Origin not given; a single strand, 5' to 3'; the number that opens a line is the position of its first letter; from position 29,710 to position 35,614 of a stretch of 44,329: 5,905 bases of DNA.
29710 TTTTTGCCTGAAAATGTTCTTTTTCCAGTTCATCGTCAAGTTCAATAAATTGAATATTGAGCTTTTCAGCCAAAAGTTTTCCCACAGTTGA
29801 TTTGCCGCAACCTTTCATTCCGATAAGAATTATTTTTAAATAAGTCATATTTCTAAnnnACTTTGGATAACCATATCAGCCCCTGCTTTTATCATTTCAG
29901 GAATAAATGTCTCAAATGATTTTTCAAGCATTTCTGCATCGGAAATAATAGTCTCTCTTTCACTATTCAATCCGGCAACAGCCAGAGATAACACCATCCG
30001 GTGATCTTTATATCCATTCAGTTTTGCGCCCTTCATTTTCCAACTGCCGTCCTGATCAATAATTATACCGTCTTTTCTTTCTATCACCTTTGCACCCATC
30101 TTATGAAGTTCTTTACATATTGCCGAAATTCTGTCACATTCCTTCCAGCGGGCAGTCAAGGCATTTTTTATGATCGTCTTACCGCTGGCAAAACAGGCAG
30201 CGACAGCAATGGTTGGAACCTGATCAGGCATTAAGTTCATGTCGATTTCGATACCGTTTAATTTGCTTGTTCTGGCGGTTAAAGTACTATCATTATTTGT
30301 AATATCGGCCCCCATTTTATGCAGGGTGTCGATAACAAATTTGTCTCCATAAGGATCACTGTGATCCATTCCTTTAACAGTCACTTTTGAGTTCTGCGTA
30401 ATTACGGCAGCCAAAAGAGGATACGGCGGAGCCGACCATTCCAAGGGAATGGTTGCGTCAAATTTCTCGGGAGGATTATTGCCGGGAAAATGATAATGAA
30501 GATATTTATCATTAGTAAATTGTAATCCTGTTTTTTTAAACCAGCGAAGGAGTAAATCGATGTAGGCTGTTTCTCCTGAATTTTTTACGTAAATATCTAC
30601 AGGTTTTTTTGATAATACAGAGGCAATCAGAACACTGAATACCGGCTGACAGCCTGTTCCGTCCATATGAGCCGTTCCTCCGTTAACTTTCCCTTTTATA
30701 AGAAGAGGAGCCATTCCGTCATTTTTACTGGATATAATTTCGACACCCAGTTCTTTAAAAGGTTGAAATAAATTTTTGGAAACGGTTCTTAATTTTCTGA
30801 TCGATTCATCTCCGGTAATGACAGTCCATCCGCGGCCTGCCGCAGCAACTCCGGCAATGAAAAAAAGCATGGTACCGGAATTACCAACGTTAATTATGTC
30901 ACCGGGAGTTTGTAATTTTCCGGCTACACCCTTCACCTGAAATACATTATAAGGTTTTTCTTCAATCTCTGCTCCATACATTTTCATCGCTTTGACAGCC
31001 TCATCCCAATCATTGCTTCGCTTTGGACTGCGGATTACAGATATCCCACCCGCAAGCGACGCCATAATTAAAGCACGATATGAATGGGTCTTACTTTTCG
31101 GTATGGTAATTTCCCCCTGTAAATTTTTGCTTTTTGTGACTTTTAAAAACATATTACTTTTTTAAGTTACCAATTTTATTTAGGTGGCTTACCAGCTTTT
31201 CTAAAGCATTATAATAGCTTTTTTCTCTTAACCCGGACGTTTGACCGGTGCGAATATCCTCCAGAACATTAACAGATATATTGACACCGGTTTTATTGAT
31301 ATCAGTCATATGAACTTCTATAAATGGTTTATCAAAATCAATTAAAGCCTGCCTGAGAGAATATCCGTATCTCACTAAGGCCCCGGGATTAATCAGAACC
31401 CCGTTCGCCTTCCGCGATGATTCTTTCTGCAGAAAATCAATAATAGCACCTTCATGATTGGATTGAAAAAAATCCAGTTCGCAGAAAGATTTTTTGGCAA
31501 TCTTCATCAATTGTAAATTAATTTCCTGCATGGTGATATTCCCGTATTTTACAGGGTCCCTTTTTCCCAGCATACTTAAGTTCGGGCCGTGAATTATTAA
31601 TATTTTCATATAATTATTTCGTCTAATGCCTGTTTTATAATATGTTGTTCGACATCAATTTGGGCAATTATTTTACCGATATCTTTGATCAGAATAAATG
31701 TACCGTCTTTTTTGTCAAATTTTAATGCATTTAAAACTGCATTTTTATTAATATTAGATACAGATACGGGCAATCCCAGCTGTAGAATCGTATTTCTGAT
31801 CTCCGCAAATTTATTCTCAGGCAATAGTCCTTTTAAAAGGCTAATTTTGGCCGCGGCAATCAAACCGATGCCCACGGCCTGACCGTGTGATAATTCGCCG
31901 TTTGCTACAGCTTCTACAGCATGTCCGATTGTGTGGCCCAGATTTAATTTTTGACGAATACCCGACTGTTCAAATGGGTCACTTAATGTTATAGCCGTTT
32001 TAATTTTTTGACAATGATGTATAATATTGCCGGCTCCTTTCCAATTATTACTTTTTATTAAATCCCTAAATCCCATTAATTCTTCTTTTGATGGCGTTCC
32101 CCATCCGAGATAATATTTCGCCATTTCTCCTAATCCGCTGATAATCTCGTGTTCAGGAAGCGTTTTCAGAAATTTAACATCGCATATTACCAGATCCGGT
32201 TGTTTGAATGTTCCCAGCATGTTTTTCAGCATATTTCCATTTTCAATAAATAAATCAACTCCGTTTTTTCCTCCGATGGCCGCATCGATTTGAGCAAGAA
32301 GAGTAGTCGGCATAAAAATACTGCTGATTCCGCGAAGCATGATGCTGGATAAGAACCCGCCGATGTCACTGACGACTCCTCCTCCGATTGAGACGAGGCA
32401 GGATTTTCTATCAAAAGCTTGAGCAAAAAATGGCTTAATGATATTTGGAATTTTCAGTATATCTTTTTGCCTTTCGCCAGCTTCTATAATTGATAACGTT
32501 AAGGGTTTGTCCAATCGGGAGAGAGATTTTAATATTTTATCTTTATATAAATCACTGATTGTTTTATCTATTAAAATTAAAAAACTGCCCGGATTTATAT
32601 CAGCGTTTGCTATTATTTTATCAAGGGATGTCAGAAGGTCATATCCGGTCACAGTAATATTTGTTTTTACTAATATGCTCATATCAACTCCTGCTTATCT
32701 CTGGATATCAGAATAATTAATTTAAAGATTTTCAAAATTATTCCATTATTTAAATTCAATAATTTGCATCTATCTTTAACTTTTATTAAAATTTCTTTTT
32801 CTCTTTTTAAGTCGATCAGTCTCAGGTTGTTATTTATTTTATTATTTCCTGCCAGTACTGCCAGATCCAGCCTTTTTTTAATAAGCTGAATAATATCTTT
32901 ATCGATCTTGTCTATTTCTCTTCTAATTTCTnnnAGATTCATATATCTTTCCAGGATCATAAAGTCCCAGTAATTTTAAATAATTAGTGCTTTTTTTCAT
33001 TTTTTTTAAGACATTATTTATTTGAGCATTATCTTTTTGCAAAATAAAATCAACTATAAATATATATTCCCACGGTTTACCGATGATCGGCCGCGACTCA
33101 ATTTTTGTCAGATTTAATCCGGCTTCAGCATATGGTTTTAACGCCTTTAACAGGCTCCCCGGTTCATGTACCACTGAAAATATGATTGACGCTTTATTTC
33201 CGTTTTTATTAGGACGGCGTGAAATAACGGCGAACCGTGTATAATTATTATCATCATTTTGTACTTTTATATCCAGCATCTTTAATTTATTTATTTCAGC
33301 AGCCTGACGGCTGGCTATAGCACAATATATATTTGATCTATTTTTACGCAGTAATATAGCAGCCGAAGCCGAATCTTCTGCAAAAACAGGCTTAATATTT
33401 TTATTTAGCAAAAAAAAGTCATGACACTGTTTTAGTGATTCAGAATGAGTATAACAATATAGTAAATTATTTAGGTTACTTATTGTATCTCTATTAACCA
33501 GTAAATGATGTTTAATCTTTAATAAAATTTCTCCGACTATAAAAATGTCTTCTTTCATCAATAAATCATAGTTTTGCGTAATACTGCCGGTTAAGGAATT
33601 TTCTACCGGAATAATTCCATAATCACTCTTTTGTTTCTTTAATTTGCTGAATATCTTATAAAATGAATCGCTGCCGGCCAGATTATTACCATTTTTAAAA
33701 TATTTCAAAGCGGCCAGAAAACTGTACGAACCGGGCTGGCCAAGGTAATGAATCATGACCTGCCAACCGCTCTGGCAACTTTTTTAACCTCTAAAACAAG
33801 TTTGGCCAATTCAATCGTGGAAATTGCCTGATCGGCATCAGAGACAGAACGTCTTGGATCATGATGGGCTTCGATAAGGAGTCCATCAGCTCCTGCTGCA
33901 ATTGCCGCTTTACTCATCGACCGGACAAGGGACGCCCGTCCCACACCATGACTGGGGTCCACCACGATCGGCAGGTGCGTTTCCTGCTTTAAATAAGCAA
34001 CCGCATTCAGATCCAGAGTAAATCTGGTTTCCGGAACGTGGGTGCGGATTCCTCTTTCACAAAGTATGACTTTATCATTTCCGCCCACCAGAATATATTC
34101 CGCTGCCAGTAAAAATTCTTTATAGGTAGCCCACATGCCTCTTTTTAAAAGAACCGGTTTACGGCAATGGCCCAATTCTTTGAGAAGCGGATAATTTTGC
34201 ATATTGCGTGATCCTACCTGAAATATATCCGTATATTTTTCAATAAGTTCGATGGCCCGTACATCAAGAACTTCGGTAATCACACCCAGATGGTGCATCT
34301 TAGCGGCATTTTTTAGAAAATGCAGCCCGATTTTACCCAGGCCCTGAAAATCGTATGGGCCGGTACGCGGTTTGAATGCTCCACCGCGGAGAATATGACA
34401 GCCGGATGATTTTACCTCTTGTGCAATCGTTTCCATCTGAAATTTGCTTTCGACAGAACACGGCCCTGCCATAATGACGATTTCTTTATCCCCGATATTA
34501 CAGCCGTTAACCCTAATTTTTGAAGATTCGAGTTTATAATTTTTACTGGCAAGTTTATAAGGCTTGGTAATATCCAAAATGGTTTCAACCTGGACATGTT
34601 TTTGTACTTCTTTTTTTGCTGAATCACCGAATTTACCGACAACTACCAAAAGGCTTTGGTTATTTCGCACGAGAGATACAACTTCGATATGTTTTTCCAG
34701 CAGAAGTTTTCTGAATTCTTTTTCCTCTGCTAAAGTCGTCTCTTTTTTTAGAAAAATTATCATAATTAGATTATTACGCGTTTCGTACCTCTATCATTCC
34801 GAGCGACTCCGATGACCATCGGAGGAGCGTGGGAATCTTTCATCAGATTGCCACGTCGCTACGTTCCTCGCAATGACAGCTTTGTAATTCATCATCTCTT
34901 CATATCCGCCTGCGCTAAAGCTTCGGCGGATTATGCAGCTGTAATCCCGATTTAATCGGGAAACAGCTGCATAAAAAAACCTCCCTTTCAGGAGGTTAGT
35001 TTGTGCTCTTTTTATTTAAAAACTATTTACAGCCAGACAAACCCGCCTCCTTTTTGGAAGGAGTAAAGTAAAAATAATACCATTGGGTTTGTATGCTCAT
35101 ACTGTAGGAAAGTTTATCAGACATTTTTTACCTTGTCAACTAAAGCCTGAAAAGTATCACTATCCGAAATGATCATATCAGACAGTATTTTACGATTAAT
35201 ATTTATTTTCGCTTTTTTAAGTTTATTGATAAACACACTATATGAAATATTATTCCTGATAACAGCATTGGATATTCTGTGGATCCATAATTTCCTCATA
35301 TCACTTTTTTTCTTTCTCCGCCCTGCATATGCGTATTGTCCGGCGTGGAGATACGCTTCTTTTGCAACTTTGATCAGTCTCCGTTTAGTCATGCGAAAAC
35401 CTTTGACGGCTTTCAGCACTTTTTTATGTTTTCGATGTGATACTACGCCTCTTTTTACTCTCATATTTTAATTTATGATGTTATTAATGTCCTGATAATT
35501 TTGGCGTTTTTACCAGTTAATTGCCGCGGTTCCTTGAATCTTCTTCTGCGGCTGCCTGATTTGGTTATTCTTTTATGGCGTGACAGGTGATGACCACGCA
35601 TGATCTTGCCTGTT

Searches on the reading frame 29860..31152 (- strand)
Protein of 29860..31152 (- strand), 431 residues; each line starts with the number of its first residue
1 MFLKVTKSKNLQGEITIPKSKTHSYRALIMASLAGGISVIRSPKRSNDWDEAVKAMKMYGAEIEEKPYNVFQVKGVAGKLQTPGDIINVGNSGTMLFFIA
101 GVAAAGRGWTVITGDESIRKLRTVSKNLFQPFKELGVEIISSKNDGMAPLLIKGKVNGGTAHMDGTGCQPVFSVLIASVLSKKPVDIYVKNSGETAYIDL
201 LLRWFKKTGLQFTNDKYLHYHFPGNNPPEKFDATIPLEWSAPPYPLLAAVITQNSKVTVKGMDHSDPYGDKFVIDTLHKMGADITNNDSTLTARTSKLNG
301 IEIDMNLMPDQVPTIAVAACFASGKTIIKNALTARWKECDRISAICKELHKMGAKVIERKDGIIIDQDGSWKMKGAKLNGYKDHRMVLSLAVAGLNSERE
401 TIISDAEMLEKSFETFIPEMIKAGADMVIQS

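Call 10: search_protein_families(library=pfam, proteins=[window:29860-31152:-], max_evalue=0.001)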
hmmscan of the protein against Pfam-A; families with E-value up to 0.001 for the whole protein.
window:29860-31152:- (431 aa): 1 family
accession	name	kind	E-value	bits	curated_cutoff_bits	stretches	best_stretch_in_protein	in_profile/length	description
PF00275.25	EPSP_synthase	-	2.8e-85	287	22.8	1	5-419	1-416/417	EPSP synthase (3-phosphoshikimate 1-carboxyvinyltransferase)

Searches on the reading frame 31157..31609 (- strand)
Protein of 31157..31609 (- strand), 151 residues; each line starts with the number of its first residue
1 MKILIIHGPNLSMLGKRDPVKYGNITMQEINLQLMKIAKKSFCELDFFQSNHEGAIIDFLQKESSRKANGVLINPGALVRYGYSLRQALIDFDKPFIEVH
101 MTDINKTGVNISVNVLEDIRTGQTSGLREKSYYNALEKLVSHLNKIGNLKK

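Call 28: search_protein_families(library=pfam, proteins=[window:31157-31609:-], max_evalue=0.001)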
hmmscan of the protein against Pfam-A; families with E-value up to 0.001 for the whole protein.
window:31157-31609:- (151 aa): 1 family
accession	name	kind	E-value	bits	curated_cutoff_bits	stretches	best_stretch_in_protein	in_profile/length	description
PF01220.24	DHquinase_II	-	1.1e-36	126.1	23.3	1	2-139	1-137/138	Dehydroquinase class II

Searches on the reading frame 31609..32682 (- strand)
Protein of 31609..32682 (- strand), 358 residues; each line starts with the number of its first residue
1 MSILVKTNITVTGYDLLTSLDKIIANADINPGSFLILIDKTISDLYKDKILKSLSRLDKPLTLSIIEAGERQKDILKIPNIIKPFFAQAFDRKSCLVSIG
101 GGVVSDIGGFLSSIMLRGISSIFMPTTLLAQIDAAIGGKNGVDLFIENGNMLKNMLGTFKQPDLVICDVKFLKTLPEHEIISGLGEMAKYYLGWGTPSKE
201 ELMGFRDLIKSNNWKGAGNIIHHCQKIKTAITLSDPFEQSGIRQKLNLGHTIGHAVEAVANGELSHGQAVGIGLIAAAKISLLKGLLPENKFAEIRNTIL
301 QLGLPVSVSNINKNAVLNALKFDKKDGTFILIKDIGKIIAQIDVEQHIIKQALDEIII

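Call 28: search_protein_families(library=pfam, proteins=[window:31609-32682:-], max_evalue=0.001)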
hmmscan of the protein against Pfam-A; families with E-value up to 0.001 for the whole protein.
window:31609-32682:- (358 aa): 3 families
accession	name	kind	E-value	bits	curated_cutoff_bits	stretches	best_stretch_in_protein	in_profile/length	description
PF01761.26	DHQ_synthase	-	1.5e-36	125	24.2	1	65-181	3-114/115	3-dehydroquinate synthase N-terminal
PF24621.2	DHQS_C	-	2e-29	102.9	27.6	1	183-325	1-143/144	3-dehydroquinate synthase C-terminal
PF13685.12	Fe-ADH_2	-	0.00019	21.9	28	1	14-126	4-106/149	Iron-containing alcohol dehydrogenase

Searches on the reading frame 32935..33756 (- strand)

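Call 28: search_protein_families(library=pfam, proteins=[window:32935-33756:-], max_evalue=0.001)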
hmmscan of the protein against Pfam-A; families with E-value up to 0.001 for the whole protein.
window:32935-33756:- (274 aa): 2 families
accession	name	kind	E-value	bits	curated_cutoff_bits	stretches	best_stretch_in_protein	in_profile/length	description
PF00800.23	PDT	-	6.9e-50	169.8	25.2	1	2-182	1-180/181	Prephenate dehydratase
PF01842.31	ACT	-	1.2e-06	28.6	27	1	190-252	2-63/66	ACT domain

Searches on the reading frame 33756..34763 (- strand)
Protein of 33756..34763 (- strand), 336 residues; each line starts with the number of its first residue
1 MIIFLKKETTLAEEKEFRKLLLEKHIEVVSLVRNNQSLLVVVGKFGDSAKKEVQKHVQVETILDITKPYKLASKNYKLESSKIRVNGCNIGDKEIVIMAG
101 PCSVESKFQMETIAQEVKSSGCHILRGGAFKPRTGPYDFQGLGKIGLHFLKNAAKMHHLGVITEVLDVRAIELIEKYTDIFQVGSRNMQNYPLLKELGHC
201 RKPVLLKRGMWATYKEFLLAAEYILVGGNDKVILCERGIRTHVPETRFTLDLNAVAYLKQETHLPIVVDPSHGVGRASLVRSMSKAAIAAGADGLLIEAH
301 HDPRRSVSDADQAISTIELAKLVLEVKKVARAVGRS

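Call 28: search_protein_families(library=pfam, proteins=[window:33756-34763:-], max_evalue=0.001)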
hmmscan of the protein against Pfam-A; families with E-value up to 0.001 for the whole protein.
window:33756-34763:- (336 aa): 3 families
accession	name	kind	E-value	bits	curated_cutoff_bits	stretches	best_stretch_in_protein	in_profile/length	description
PF00793.26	DAHP_synth_1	-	1.2e-68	231.4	25.5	1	90-327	12-265/270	DAHP synthetase I family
PF03102.20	NeuB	-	1.6e-13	51.1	22.1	1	149-335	60-238/241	NeuB family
PF13714.12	PEP_mutase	-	6.1e-05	23.1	31.5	0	248-321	54-129/240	Phosphoenolpyruvate phosphomutase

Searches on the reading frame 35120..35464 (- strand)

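Call 84: search_protein_families(library=pfam, proteins=[window:35120-35464:-], max_evalue=0.001)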
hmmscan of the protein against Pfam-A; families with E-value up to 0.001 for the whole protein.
window:35120-35464:- (115 aa): 1 family
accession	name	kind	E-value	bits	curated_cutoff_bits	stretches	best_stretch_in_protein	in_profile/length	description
PF00453.23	Ribosomal_L20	-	2.7e-37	127.6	30.8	1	2-108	1-107/107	Ribosomal protein L20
